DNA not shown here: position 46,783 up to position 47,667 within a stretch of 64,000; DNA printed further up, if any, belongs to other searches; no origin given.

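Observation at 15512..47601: Three-copy motif defining a conjugation regulon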

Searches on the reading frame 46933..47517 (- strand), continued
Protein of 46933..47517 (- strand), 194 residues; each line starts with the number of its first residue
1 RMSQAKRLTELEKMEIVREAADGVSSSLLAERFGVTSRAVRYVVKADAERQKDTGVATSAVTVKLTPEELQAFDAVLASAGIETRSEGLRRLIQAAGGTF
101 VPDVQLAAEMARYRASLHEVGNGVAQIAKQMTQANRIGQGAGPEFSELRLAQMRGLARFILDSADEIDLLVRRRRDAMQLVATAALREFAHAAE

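Call 87: fold_search(model_id=the predicted structure, library=pdb)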
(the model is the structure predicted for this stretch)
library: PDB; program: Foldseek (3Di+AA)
matches with E <= 10: 437; with E <= 0.001: 0
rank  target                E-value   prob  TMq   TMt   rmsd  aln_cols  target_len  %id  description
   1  9a72_A                3.4e-01  0.66  0.30  0.21  17.4       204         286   14  Integrative model of YFMS-CHEW by crosslinking MS and deep learning (released 2024-09-18)
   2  3zx6_A                3.4e-01  0.23  0.23  0.16  25.8       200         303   16  Structure of Hamp(AF1503)-Tsr fusion - Hamp (A291V) mutant (released 2012-02-29)
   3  3zx6_B                5.4e-01  0.28  0.27  0.20  26.1       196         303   16  Structure of Hamp(AF1503)-Tsr fusion - Hamp (A291V) mutant (released 2012-02-29)
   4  9ddm_A                7.2e-01  0.33  0.31  0.28  15.2       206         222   12  E. coli TolAQR conformation I (released 2025-07-09)
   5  9fv1_A                7.2e-01  0.18  0.23  0.09  23.0       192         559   11  MsbA in MSP1D1 (EPL:PC) Nanodisc inward-facing narrow open (released 2025-03-19)
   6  9o40_A                8.4e-01  0.35  0.33  0.30  15.8       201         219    9  cryo-EM structure of TolQR conformation1 in SMA nanodiscs (released 2025-12-17)
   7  8d9p                  8.8e-01  0.30  0.30  0.30  27.7       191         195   15  De Novo Photosynthetic Reaction Center Protein Equipped with Heme B and Mn(II) cations (released 2022-09-28)
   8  8c0d_B                9.3e-01  0.54  0.21  0.37  14.2        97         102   20  UFL1/DDRGK1 bound to UFC1 (released 2023-12-27)
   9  9div_F                9.3e-01  0.47  0.26  0.35  13.9       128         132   18  The crystal structure of de novo designed ChuA binding protein C8 (released 2025-05-21)
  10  9ddm_D                9.3e-01  0.35  0.34  0.31  14.8       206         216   12  E. coli TolAQR conformation I (released 2025-07-09)
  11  9ddm_B                9.3e-01  0.20  0.29  0.26  15.5       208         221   12  E. coli TolAQR conformation I (released 2025-07-09)
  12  1qu7_B                9.8e-01  0.63  0.36  0.32  16.6       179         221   18  FOUR HELICAL-BUNDLE STRUCTURE OF THE CYTOPLASMIC DOMAIN OF A SERINE CHEMOTAXIS RECEPTOR (released 2000-07-12)
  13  8jut_C                9.8e-01  0.15  0.22  0.24  22.0       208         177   14  rat megalin RAP complex (released 2024-06-19)
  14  4x6g_A                1.0e+00  0.51  0.24  0.17  11.6        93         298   25  Full-length OxyR C199D from pseudomonas aeruginosa (released 2015-04-29)
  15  6z0c_C                1.0e+00  0.14  0.20  0.19  28.4       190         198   13  Structure of in silico modelled artificial Maquette-3 protein (released 2021-03-17)
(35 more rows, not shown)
